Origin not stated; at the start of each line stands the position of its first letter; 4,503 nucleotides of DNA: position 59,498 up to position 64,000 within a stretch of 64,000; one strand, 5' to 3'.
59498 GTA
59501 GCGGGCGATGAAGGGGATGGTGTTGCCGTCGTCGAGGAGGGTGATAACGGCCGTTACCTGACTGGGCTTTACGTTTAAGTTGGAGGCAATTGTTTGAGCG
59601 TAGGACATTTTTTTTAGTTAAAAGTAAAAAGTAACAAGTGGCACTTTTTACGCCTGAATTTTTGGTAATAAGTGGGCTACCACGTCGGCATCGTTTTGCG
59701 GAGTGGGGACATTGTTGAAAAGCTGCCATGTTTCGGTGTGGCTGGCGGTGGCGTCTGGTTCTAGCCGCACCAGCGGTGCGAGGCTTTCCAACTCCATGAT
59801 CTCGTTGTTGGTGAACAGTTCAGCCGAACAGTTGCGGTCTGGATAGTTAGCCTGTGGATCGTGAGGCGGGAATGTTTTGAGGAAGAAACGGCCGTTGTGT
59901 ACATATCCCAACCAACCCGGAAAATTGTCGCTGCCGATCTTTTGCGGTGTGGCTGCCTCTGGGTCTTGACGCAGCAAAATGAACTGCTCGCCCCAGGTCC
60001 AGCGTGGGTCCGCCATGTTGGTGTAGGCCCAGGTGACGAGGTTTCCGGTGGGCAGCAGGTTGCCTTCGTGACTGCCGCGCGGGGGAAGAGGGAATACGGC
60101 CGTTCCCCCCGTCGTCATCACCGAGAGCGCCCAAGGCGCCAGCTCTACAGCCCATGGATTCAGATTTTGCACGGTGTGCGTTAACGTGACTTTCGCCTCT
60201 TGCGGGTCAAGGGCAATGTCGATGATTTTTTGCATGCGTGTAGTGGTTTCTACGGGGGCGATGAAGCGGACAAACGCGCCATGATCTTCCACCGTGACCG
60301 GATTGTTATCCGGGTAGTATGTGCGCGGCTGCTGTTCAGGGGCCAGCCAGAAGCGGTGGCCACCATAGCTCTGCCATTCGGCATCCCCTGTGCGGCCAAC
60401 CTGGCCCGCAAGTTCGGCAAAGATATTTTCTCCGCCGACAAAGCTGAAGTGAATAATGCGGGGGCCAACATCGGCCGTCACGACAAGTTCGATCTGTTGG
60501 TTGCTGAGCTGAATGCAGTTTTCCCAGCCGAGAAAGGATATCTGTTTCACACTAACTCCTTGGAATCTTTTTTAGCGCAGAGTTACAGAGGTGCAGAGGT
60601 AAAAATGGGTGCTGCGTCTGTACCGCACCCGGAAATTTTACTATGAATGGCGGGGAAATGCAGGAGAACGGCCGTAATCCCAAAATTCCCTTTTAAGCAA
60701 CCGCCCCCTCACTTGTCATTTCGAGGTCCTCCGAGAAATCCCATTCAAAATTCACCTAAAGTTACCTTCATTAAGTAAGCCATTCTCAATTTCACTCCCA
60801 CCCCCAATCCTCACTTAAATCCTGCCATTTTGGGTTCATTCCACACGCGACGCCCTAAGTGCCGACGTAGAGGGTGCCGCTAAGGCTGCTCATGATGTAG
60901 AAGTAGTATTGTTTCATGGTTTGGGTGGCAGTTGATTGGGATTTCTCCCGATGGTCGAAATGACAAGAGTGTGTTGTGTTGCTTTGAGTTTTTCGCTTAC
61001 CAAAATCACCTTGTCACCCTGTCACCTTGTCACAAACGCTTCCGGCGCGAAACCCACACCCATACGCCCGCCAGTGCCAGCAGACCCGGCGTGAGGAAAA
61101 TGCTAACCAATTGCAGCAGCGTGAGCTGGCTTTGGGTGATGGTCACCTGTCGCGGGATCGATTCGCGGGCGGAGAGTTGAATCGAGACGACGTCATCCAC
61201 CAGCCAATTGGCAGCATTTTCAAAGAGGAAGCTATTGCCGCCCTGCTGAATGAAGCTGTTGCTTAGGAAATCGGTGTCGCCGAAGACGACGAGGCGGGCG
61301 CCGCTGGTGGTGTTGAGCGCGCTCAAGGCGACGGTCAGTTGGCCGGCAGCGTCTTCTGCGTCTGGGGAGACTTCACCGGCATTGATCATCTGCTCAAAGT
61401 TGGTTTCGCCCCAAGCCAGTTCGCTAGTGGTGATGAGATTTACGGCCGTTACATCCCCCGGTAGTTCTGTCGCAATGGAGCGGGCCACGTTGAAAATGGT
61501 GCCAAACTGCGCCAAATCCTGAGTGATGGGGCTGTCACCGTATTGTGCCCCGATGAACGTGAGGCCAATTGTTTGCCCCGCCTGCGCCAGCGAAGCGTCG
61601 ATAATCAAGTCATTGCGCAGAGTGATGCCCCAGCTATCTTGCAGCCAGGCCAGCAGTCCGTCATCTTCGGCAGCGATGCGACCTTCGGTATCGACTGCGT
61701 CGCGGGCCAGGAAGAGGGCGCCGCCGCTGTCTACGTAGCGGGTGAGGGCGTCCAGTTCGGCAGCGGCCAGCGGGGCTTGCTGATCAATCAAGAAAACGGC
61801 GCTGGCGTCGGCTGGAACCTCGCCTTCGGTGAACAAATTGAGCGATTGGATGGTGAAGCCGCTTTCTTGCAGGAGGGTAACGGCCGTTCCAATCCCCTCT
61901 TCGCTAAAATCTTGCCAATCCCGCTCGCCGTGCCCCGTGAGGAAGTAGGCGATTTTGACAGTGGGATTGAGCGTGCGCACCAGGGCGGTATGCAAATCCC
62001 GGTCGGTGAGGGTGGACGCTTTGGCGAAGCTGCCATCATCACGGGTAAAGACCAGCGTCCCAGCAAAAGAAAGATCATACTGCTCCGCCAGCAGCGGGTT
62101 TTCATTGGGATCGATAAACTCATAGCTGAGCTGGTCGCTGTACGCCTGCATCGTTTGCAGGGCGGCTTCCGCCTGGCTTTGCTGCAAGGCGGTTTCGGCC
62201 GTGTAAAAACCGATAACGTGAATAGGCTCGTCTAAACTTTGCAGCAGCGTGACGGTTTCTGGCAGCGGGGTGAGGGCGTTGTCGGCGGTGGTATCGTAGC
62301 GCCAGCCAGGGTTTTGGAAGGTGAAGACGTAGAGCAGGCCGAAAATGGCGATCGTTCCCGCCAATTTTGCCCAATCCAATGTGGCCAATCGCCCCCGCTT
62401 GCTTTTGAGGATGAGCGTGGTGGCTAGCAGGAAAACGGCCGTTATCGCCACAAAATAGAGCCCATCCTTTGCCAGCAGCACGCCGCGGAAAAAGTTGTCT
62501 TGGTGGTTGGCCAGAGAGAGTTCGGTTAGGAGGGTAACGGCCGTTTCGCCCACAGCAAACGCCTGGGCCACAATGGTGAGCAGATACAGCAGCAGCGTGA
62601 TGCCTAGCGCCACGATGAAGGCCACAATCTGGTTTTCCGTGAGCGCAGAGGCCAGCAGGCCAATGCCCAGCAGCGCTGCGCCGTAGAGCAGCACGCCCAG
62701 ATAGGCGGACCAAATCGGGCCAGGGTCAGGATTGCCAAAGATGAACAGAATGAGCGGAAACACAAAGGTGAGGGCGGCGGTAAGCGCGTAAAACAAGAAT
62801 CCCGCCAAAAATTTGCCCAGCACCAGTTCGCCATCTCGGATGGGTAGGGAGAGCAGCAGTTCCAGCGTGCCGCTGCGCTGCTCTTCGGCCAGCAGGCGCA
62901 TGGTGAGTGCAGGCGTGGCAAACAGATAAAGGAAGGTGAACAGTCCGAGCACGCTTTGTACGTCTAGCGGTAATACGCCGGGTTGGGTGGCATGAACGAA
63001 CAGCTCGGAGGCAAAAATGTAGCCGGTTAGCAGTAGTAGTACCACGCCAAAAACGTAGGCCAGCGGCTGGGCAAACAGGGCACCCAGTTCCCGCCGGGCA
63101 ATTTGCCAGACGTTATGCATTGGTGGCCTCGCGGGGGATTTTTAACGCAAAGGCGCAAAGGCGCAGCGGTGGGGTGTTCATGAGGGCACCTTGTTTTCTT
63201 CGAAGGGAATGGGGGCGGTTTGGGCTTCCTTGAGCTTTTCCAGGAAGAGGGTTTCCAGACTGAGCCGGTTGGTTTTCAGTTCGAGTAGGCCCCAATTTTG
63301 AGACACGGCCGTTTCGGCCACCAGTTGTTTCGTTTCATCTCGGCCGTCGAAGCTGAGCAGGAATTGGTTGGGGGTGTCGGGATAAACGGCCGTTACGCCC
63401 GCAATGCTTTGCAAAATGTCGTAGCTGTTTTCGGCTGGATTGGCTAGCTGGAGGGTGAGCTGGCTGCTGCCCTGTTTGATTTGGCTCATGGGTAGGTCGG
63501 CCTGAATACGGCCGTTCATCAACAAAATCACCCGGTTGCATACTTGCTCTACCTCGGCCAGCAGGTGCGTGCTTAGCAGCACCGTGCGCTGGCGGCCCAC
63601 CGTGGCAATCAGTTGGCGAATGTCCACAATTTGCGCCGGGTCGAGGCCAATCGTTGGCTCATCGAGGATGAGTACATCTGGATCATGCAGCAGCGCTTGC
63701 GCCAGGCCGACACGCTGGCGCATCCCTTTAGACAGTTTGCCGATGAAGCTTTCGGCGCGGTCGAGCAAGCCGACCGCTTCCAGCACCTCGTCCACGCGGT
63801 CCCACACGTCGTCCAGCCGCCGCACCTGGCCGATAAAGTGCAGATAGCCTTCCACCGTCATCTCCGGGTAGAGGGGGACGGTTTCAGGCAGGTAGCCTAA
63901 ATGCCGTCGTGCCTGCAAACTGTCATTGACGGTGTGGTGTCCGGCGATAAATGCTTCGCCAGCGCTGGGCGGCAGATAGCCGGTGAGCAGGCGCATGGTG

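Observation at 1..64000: Highly iterated 8-bp palindrome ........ (HIP-like, but not HIP1) saturates the window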

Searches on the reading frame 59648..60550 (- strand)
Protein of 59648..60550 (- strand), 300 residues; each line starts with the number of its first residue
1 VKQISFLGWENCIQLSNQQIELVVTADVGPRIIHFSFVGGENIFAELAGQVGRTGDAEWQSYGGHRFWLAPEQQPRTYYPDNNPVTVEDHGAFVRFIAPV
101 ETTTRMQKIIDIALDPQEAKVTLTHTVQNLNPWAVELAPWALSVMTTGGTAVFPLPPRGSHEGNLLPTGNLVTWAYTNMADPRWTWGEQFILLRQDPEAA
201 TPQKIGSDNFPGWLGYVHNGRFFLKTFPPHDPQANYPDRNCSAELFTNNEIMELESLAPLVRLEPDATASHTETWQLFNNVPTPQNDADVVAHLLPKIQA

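Call 23: search_protein_families(library=pfam, max_evalue=0.00001, proteins=[window:59648-60550:-])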
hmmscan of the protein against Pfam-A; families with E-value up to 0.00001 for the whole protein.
window:59648-60550:- (300 aa): 1 family
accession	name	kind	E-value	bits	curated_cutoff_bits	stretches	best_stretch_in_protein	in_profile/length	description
PF14315.11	DUF4380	-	2.1e-07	30.6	29.4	0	13-74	4-70/295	Domain of unknown function (DUF4380)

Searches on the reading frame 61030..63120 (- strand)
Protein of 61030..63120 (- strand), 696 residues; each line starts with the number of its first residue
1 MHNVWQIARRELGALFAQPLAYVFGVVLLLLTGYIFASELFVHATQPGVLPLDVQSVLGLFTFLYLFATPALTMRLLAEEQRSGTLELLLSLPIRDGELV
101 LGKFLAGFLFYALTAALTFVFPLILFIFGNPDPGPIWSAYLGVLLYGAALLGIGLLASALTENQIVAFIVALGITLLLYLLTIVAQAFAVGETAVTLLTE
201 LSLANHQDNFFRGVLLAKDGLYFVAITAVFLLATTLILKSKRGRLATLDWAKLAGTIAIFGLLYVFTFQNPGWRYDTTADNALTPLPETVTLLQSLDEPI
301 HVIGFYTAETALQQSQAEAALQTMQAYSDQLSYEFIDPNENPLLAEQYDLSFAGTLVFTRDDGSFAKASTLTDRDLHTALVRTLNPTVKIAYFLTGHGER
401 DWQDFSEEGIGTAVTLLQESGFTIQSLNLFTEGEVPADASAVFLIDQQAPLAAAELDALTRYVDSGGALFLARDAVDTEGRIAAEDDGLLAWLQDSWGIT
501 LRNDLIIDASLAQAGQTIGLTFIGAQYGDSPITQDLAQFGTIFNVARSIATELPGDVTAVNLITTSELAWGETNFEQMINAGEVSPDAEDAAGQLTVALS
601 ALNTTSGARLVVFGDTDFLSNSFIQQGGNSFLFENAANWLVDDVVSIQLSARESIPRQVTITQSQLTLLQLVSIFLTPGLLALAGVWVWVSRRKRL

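Call 10: search_protein_families(library=pfam, proteins=[window:61030-63120:-])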
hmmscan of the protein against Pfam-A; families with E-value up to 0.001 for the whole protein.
window:61030-63120:- (696 aa): 10 families
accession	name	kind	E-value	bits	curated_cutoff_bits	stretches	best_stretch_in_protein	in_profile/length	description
PF09822.16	ABC_transp_aux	-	1.2e-24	87.5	34.7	1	392-633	5-276/288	ABC-type uncharacterized transport system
PF12679.13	ABC2_membrane_2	-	1.1e-11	45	27.2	1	70-275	83-278/283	ABC-2 family transporter protein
PF12698.13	ABC2_membrane_3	-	5.8e-10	39.2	31.6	1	55-185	162-289/347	ABC-2 family transporter protein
PF01061.29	ABC2_membrane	-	2.7e-09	37.3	26.9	1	4-182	3-177/211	ABC-2 type transporter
PF23357.1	DUF7088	-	1.1e-08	35.7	27.8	1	287-354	9-82/105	Domain of unknown function (DUF7088)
PF13346.12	ABC2_membrane_5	-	7.9e-08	32.5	25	1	55-184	33-163/205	ABC-2 family transporter protein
PF12730.13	ABC2_membrane_4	-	1.1e-06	29.2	27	1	28-177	20-174/179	ABC-2 family transporter protein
PF14258.12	DUF4350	-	3.7e-06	27.8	30.4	1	407-633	6-177/181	Domain of unknown function (DUF4350)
PF23355.1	IFT52_GIFT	-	5.7e-06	26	27.2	0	437-508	44-110/246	IFT52 GIFT domain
PF03345.20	OST48_N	-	0.00076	19.3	36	0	587-639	186-245/246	OST48, N-terminal domain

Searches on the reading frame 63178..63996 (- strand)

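Call 23: search_protein_families(library=pfam, max_evalue=0.00001, proteins=[window:63178-63996:-])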
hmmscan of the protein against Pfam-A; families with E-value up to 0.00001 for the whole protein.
window:63178-63996:- (272 aa): 2 families
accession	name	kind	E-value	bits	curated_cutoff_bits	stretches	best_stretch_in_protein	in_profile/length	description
PF00005.33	ABC_tran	-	1e-18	68.7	25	1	2-115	29-136/137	ABC transporter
PF13304.12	AAA_21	-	2.4e-07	31.6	27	1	86-147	236-301/304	AAA domain, putative AbiEii toxin, Type IV TA system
